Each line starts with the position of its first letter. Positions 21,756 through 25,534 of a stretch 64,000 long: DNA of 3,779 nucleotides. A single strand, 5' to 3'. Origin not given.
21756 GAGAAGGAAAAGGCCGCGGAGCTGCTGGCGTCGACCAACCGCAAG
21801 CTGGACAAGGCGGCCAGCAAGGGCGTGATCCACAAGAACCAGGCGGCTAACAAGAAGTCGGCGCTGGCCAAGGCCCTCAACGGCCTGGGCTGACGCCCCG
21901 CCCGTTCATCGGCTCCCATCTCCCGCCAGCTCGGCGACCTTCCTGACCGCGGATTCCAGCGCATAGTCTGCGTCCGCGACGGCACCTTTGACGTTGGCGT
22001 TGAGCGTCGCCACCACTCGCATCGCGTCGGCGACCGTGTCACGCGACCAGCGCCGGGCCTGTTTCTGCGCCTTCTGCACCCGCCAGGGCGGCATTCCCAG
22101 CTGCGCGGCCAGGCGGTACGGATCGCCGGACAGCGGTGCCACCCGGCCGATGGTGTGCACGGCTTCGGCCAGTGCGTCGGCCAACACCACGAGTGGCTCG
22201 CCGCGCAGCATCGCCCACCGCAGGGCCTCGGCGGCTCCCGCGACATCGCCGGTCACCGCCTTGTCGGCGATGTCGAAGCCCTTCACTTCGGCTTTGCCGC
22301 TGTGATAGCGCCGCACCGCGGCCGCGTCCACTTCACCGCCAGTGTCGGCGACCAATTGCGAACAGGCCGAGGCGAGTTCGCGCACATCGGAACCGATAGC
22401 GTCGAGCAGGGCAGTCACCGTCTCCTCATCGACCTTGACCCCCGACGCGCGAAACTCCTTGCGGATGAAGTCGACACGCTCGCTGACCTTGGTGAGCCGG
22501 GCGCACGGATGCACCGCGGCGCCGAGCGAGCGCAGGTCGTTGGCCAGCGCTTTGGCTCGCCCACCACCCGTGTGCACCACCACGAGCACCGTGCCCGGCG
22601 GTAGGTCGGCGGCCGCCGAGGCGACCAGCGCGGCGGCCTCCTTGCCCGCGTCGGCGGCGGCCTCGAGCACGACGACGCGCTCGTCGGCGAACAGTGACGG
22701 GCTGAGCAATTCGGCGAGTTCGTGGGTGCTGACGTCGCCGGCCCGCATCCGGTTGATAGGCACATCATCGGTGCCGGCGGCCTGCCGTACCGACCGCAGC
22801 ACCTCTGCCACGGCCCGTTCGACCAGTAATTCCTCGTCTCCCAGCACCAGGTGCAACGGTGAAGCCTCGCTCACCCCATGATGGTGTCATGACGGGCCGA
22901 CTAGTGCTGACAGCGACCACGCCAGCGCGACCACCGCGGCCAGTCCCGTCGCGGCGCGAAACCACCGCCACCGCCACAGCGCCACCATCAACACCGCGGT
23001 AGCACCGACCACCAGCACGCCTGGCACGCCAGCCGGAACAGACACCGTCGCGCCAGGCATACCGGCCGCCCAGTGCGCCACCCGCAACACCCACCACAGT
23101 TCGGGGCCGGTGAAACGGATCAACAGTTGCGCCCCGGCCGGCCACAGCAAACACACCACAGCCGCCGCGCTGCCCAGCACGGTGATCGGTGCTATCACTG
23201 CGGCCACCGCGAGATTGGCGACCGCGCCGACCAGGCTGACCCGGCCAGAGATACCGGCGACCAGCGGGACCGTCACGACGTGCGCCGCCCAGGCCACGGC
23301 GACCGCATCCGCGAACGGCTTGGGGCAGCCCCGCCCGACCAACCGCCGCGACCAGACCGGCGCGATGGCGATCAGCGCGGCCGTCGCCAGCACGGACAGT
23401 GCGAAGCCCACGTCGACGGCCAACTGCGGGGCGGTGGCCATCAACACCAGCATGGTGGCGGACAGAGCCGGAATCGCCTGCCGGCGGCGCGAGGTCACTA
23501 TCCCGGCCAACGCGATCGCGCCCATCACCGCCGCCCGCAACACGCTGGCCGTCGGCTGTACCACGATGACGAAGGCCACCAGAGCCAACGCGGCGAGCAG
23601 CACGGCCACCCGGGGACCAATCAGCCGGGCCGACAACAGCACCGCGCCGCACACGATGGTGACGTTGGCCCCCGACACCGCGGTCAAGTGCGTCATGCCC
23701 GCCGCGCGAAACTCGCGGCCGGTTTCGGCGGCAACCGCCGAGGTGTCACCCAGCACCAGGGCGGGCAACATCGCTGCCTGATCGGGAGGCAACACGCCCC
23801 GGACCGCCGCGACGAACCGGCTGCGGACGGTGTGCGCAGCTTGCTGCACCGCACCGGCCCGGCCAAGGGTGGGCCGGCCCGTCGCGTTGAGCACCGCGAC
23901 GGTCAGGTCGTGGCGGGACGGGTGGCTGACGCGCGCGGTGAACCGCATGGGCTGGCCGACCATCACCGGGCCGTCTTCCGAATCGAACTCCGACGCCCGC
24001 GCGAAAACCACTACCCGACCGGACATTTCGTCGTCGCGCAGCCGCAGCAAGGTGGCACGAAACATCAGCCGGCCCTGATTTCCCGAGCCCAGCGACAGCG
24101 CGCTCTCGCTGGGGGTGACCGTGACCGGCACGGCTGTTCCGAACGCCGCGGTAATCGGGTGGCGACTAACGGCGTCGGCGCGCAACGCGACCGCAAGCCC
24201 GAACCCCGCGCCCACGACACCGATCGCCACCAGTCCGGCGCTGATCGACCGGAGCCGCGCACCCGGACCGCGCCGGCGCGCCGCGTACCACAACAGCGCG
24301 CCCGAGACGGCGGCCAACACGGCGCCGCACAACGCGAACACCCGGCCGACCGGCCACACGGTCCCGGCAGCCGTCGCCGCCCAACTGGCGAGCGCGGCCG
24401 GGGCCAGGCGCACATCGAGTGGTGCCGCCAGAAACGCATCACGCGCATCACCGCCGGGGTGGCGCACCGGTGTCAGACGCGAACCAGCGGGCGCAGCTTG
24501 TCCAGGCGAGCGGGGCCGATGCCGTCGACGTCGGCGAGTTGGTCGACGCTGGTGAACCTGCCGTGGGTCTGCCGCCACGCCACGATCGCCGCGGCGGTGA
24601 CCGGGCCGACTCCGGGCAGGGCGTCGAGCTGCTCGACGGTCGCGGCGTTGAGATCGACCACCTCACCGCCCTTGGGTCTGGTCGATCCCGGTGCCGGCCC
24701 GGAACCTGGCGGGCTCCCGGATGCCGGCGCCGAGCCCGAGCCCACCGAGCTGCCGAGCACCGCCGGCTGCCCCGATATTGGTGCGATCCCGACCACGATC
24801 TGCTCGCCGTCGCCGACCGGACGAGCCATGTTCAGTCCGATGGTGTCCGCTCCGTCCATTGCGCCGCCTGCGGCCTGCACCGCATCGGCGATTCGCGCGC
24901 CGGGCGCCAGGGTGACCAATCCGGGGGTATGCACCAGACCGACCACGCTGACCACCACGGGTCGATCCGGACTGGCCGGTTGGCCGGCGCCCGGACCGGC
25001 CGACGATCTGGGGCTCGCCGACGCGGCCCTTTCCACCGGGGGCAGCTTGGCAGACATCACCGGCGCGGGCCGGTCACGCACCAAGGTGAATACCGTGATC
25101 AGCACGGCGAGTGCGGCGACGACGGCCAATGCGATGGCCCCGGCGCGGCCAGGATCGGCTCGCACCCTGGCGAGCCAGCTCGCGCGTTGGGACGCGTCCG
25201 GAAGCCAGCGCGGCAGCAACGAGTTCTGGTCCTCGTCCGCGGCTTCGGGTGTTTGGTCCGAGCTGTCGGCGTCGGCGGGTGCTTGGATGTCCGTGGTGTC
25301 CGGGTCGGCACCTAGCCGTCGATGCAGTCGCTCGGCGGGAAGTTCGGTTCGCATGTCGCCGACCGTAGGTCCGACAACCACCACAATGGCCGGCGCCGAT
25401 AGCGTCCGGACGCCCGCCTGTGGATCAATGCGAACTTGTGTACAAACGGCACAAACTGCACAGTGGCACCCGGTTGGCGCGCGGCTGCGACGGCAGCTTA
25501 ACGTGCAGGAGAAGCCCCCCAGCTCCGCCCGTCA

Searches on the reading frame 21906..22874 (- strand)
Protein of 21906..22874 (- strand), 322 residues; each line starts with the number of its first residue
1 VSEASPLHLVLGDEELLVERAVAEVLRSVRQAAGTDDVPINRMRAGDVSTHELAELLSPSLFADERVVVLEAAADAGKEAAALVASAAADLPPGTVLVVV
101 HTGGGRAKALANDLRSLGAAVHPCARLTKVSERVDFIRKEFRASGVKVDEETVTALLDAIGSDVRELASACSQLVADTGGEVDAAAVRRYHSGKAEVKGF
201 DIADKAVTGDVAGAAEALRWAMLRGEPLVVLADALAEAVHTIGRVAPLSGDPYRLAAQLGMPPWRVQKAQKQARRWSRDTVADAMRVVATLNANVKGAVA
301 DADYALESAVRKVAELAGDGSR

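Call 26: search_protein_families(library=pfam, proteins=[window:21906-22874:-], max_evalue=0.001)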
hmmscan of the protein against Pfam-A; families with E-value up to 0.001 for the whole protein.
window:21906-22874:- (322 aa): 1 family
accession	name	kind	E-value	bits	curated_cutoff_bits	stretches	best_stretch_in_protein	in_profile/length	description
PF21694.2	DNA_pol3_delta_C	-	1.9e-09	38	27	1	199-310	4-118/121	DNA polymerase III delta subunit, C-terminal domain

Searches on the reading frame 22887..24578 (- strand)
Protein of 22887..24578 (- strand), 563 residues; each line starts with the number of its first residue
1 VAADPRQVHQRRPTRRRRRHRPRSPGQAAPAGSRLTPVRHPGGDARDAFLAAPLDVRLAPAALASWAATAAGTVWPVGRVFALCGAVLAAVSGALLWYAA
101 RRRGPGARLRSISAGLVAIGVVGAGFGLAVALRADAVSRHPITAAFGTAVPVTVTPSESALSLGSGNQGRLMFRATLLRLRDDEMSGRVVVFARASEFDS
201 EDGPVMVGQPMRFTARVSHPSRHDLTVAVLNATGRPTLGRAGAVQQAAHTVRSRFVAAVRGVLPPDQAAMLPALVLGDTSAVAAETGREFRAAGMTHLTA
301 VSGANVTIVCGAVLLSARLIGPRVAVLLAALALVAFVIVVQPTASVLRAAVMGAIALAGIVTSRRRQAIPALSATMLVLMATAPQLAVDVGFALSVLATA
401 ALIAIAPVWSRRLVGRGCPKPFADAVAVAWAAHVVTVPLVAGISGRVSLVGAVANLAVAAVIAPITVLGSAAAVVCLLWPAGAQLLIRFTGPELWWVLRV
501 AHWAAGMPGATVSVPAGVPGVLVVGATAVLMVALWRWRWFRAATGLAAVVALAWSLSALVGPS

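Call 26: search_protein_families(library=pfam, proteins=[window:22887-24578:-], max_evalue=0.001)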
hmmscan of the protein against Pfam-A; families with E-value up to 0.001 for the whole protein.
window:22887-24578:- (563 aa): 1 family
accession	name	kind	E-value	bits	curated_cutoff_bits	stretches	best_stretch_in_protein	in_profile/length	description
PF03772.21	Competence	-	1.2e-49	169.5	23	1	274-538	1-269/270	Competence protein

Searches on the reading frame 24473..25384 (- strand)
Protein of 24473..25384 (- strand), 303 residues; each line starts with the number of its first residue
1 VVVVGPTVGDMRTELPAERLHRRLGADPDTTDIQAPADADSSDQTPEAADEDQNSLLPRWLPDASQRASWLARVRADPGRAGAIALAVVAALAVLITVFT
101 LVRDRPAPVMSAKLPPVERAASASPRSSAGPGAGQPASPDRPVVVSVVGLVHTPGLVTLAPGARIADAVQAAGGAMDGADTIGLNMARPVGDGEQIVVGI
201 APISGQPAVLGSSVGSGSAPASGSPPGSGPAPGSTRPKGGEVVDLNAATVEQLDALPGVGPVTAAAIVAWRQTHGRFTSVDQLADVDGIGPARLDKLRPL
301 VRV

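Call 50: search_protein_families(library=pfam, proteins=[window:24473-25384:-], max_evalue=0.001)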
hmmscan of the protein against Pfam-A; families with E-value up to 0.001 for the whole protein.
window:24473-25384:- (303 aa): 6 families
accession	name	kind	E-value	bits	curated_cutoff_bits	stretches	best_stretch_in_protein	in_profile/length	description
PF12836.13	HHH_3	-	7.9e-20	71.2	27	1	241-302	4-65/65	Helix-hairpin-helix motif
PF00633.29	HHH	-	4.5e-13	48.8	24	1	244-269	4-29/30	Helix-hairpin-helix motif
PF10531.15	SLBB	-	5.3e-09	36.2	27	1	144-198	1-54/55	SLBB domain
PF12826.13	HHH_2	-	8.9e-05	23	27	0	243-272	27-56/64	Helix-hairpin-helix motif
PF14520.12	HHH_5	-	0.0002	22.2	27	0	244-268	28-52/57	Helix-hairpin-helix domain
PF02371.22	Transposase_20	-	0.00063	20.5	21.3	0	252-291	3-42/87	Transposase IS116/IS110/IS902 family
